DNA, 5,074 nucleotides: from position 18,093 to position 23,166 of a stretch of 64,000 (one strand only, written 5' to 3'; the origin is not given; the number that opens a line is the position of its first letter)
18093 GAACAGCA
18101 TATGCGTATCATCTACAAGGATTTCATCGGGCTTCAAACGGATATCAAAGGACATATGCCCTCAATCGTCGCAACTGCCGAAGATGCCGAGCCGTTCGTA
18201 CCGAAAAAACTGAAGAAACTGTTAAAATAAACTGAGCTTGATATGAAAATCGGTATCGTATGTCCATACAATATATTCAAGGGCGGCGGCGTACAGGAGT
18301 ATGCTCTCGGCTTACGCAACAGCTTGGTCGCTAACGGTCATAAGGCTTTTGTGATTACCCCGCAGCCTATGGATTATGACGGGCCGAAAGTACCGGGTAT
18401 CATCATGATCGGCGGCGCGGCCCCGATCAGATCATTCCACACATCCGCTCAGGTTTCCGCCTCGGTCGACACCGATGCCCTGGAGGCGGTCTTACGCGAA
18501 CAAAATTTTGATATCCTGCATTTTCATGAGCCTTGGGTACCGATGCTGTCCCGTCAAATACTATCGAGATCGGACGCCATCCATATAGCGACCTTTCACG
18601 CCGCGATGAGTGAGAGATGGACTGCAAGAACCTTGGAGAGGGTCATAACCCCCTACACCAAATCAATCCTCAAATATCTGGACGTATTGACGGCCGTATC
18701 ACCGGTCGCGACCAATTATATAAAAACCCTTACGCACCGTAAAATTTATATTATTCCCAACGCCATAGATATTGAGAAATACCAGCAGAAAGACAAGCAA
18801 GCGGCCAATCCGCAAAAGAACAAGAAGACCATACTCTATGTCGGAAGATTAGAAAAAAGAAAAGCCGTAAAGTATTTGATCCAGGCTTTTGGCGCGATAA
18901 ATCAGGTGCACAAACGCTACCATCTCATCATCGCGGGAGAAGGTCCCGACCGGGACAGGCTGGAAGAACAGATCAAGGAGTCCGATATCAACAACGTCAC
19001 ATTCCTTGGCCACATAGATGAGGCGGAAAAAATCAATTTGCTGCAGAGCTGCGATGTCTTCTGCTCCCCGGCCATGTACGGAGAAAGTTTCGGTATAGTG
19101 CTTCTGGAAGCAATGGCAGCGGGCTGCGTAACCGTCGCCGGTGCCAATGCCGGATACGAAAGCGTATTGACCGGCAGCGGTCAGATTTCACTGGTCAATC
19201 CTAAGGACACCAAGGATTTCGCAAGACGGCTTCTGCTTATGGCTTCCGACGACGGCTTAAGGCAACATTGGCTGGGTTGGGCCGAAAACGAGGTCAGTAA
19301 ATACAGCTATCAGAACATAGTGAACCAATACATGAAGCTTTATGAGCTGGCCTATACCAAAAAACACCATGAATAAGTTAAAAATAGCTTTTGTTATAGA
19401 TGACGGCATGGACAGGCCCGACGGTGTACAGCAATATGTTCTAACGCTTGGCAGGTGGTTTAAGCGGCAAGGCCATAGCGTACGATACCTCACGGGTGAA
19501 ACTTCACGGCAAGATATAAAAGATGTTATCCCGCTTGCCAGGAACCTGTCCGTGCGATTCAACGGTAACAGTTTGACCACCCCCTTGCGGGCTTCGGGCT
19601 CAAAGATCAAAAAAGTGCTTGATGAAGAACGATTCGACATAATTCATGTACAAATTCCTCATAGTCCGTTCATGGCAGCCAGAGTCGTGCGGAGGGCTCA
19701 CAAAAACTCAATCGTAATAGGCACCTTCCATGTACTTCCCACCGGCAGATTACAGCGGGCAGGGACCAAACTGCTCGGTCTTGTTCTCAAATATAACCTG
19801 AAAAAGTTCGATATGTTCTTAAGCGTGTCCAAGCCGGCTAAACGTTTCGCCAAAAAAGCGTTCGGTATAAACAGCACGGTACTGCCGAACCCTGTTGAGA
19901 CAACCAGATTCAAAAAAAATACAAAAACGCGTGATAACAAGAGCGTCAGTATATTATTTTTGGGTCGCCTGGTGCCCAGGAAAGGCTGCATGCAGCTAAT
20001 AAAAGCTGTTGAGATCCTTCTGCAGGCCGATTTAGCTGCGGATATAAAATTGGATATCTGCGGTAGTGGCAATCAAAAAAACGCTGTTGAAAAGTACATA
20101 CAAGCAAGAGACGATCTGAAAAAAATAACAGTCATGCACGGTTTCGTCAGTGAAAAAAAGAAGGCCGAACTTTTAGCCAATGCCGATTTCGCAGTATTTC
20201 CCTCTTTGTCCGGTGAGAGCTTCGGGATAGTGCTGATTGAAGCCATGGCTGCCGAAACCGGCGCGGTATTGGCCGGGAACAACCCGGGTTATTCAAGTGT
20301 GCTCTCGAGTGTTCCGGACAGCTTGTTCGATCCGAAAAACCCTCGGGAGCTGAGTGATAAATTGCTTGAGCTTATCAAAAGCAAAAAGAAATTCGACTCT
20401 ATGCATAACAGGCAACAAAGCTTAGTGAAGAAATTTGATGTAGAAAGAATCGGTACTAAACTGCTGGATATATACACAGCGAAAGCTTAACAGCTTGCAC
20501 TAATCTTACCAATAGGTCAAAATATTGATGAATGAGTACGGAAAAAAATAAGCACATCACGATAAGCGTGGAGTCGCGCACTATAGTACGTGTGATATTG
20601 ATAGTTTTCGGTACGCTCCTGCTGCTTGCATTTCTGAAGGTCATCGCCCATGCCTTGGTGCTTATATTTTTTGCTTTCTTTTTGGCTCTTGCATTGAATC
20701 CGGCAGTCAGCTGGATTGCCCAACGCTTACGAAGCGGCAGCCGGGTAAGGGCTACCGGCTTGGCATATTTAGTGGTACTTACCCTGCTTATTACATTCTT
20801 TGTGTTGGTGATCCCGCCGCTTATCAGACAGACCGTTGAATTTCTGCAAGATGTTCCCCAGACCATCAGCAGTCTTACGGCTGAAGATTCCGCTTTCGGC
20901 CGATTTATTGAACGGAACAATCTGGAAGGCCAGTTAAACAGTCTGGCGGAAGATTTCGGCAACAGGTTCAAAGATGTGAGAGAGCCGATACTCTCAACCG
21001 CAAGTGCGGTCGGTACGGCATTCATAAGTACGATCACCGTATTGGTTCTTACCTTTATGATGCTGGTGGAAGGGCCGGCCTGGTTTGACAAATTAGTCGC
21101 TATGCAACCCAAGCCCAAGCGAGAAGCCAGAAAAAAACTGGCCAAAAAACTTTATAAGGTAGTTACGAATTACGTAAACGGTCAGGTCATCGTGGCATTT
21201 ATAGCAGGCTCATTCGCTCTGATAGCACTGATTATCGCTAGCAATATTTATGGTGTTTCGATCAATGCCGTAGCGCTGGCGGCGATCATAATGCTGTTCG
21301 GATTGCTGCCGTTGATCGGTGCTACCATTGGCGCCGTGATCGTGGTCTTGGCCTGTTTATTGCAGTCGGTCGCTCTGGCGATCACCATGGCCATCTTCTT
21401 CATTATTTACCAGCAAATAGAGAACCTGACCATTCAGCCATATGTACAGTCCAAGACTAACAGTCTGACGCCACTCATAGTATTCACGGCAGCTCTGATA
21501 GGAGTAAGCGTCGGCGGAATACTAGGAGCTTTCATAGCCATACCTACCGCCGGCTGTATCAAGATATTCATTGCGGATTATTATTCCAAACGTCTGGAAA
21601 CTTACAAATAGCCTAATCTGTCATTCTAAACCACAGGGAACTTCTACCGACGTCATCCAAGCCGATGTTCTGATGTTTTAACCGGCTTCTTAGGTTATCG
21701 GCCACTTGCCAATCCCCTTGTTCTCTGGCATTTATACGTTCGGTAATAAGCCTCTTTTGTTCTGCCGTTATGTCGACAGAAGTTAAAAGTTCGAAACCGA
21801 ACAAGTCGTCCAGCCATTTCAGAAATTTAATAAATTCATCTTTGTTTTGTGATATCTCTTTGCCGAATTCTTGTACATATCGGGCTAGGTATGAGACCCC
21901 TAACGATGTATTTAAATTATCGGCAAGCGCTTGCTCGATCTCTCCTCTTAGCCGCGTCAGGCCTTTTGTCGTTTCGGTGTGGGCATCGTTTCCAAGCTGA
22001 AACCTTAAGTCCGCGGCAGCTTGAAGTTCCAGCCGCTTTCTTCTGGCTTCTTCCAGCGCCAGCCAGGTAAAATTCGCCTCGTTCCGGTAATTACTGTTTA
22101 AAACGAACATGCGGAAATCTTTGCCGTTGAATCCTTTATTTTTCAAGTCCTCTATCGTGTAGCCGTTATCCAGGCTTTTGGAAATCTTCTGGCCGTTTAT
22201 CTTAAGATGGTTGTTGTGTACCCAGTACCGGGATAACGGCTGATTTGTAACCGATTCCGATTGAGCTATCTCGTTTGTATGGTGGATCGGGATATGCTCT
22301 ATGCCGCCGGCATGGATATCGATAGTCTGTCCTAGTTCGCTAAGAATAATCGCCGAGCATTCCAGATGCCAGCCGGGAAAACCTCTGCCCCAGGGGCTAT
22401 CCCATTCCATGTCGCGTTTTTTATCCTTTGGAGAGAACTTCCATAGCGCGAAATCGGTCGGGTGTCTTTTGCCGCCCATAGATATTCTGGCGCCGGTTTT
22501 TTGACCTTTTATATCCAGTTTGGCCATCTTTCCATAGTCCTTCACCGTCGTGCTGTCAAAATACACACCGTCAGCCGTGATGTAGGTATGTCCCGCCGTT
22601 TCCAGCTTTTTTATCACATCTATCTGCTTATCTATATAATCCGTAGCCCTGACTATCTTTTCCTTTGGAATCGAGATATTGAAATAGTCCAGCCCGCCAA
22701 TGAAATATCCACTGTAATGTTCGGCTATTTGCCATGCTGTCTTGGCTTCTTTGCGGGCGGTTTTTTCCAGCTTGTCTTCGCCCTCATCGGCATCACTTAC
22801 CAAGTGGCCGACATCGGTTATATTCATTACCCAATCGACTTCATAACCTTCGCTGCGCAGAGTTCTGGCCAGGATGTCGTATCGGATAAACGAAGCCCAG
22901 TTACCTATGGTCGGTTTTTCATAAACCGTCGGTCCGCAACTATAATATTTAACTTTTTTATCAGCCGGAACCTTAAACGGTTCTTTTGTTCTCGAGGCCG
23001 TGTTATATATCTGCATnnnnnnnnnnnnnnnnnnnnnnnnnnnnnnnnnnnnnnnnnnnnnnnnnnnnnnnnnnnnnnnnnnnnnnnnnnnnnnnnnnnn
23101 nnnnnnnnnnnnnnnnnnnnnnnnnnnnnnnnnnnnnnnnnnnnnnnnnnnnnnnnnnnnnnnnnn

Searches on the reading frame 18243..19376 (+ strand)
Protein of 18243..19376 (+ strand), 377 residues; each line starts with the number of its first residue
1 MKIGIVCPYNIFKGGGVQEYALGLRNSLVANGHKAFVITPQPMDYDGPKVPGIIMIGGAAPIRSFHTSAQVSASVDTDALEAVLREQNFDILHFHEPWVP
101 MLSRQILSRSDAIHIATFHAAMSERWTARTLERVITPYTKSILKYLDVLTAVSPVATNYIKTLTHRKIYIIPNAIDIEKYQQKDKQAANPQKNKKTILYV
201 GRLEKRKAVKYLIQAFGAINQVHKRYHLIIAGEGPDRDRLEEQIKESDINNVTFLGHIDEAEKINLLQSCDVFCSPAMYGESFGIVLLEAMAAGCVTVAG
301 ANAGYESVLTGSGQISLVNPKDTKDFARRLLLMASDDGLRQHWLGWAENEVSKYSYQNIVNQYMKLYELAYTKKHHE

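Call 50: search_protein_families(library=pfam, proteins=[window:18243-19376:+], max_evalue=0.0001)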
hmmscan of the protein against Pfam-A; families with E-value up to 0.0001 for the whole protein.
window:18243-19376:+ (377 aa): 6 families
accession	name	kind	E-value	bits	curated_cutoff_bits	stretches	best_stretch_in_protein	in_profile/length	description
PF00534.26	Glycos_transf_1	-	1.2e-39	136.1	26.4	1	182-343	3-165/172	Glycosyl transferases group 1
PF13692.12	Glyco_trans_1_4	-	1.4e-30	106.9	27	1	195-335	2-141/142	Glycosyl transferases group 1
PF13439.12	Glyco_transf_4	-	4.7e-19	69.5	28.5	1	15-179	2-170/170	Glycosyltransferase Family 4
PF13579.12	Glyco_trans_4_4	-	4.5e-10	40.5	29.7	1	15-173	1-157/158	Glycosyl transferase 4-like domain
PF20706.3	GT4-conflict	-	7.8e-08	32.1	26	1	147-310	148-321/385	Family 4 Glycosyltransferase in conflict systems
PF13524.12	Glyco_trans_1_2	-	2.4e-06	28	25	1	224-364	13-143/144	Glycosyl transferase-like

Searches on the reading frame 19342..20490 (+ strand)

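Call 50: search_protein_families(library=pfam, proteins=[window:19342-20490:+], max_evalue=0.0001)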
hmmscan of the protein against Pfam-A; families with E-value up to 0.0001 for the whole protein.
window:19342-20490:+ (382 aa): 5 families
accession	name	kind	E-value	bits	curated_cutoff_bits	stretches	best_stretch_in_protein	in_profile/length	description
PF00534.26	Glycos_transf_1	-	3.2e-30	105.4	26.4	1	191-357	5-168/172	Glycosyl transferases group 1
PF13692.12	Glyco_trans_1_4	-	4.8e-23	82.4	27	1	203-346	3-141/142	Glycosyl transferases group 1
PF13439.12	Glyco_transf_4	-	1.2e-20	74.7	28.5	1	27-189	2-170/170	Glycosyltransferase Family 4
PF13579.12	Glyco_trans_4_4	-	5.1e-11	43.6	29.7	1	28-176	2-147/158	Glycosyl transferase 4-like domain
PF13477.12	Glyco_trans_4_2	-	4.1e-06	27.4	23.4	1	32-163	12-139/139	Glycosyl transferase 4-like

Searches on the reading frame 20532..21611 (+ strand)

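Call 50: search_protein_families(library=pfam, proteins=[window:20532-21611:+], max_evalue=0.0001)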
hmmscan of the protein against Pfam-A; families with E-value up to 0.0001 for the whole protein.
window:20532-21611:+ (359 aa): 1 family
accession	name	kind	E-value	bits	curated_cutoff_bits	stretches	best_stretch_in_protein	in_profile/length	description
PF01594.21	AI-2E_transport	-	3.5e-48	164.9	34.3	1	23-350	3-326/327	AI-2E family transporter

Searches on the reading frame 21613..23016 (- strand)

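Call 50: search_protein_families(library=pfam, proteins=[window:21613-23016:-], max_evalue=0.0001)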
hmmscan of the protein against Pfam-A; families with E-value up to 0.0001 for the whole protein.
window:21613-23016:- (467 aa): 2 families
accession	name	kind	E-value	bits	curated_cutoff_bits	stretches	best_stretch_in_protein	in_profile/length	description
PF01406.26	tRNA-synt_1e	-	1.1e-83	281.5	27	1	16-325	4-300/301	tRNA synthetases class I (C) catalytic domain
PF09334.17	tRNA-synt_1g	-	2.6e-06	26.9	20.1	0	260-323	310-373/391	tRNA synthetases class I (M)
